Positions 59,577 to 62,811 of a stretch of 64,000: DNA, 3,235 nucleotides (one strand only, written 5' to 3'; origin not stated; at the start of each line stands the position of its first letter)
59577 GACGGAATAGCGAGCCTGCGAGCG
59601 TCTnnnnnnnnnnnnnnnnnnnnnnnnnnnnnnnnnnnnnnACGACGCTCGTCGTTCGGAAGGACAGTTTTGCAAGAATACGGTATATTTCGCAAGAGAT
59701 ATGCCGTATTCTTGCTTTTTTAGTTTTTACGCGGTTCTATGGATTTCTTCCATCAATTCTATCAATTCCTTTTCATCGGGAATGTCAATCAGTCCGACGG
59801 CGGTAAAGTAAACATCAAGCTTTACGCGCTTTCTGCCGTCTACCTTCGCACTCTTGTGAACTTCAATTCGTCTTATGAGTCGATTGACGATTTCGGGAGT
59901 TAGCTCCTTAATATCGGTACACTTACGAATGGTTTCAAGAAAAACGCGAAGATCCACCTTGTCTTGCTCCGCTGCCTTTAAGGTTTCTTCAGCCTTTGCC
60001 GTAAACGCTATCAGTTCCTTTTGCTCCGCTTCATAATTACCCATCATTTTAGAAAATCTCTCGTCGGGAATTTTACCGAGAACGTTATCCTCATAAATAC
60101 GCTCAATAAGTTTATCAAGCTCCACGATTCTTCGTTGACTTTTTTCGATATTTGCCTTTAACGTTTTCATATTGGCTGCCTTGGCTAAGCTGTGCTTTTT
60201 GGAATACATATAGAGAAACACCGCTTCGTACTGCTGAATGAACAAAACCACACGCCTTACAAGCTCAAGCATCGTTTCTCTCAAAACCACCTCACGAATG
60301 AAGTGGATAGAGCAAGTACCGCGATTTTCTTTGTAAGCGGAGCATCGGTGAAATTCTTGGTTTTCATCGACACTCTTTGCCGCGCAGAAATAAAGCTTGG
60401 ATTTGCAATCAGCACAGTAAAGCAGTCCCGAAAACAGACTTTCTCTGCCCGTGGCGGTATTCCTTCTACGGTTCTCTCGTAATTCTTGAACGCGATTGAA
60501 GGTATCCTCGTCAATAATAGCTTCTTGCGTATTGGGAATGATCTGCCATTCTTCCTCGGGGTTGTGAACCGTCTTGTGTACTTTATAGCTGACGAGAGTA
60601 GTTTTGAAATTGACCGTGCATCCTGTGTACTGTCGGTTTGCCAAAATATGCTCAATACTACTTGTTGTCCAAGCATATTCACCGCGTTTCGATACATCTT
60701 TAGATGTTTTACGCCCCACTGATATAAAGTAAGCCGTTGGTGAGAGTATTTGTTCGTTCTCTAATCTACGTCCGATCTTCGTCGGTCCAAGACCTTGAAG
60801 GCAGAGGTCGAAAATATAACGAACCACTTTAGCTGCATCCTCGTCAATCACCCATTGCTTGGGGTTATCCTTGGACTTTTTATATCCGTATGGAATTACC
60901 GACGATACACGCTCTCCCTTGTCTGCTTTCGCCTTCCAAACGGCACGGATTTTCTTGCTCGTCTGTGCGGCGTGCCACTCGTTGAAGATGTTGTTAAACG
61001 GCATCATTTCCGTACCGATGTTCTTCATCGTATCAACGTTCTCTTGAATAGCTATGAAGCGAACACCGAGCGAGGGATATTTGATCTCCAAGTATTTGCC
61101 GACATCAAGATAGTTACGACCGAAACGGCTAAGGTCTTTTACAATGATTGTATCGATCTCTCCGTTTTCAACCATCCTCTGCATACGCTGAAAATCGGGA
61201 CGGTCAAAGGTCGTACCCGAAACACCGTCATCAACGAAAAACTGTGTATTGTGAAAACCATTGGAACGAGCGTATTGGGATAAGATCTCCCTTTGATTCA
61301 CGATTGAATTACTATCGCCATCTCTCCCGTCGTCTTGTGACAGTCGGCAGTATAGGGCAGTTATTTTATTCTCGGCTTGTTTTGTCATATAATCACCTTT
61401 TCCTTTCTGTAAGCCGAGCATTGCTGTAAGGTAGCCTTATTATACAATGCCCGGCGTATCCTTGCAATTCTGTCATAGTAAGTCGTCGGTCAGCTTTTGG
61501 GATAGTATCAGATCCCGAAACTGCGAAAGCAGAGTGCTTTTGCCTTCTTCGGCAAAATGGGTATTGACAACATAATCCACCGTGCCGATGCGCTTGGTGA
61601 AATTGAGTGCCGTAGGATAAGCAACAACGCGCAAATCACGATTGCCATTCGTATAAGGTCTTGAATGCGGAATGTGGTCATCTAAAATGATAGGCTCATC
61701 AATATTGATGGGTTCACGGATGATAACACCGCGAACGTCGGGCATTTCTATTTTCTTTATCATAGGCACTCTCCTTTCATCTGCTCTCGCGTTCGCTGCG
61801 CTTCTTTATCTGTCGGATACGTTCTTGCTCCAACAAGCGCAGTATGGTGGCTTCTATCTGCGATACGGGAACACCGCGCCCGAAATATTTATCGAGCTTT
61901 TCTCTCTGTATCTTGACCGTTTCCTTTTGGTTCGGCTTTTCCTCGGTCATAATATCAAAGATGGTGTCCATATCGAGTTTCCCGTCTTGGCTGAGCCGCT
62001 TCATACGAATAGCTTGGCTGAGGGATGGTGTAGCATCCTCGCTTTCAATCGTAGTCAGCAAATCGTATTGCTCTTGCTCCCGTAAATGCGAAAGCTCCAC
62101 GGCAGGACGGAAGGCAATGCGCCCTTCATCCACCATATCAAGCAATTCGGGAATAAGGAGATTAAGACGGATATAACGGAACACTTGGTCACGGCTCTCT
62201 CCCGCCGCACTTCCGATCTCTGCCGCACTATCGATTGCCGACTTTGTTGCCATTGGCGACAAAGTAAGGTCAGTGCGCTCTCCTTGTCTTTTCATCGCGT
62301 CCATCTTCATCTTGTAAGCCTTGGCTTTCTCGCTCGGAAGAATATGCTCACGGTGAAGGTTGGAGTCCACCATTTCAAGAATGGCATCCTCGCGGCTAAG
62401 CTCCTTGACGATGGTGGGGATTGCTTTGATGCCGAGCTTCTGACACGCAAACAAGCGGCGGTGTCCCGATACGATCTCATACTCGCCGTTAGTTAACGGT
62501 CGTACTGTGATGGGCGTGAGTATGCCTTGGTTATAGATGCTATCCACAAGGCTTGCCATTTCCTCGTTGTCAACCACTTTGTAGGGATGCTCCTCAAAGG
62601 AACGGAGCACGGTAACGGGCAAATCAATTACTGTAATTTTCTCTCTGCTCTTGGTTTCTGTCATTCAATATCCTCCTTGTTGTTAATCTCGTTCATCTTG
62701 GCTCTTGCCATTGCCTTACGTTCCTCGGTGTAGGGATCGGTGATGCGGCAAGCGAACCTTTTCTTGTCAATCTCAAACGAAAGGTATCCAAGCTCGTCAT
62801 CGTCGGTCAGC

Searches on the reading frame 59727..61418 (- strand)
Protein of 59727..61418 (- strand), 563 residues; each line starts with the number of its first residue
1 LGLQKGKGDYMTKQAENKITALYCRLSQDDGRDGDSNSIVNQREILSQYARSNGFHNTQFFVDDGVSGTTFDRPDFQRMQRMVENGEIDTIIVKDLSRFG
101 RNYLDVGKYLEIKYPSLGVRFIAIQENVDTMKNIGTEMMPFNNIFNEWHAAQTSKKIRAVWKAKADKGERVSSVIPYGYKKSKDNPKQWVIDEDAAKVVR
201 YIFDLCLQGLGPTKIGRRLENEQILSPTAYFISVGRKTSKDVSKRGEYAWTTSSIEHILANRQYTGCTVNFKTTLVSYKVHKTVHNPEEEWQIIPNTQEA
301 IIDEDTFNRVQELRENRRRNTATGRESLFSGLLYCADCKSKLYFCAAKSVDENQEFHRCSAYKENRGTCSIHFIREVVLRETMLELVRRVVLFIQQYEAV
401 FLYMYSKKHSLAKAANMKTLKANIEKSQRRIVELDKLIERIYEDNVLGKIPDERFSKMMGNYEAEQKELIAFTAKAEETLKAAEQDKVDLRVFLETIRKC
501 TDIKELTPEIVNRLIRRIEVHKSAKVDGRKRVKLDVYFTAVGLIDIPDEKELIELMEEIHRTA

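Call 63: search_protein_families(library=pfam, proteins=[window:59727-61418:-], max_evalue=0.00001)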
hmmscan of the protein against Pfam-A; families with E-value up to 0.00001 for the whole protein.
window:59727-61418:- (563 aa): 4 families
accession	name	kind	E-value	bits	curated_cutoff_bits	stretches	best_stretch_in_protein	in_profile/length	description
PF00239.26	Resolvase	-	3.5e-27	95.7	23.3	1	21-169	2-144/145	Resolvase, N terminal domain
PF07508.19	Recombinase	-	3.1e-22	79.2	21.1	1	193-317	1-102/102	Recombinase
PF14287.11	DUF4368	-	5.1e-21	75.1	25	1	480-545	2-67/67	Domain of unknown function (DUF4368)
PF13408.12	Zn_ribbon_recom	-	5.1e-10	40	25.3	1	328-388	1-58/58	Recombinase zinc beta ribbon domain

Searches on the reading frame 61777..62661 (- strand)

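Call 63: search_protein_families(library=pfam, proteins=[window:61777-62661:-], max_evalue=0.00001)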
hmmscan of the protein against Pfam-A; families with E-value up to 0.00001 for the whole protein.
window:61777-62661:- (294 aa): 1 family
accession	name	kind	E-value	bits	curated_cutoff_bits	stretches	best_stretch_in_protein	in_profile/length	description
PF02195.25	ParB_N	-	1.8e-19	70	26.3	1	12-96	4-88/95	ParB N-terminal domain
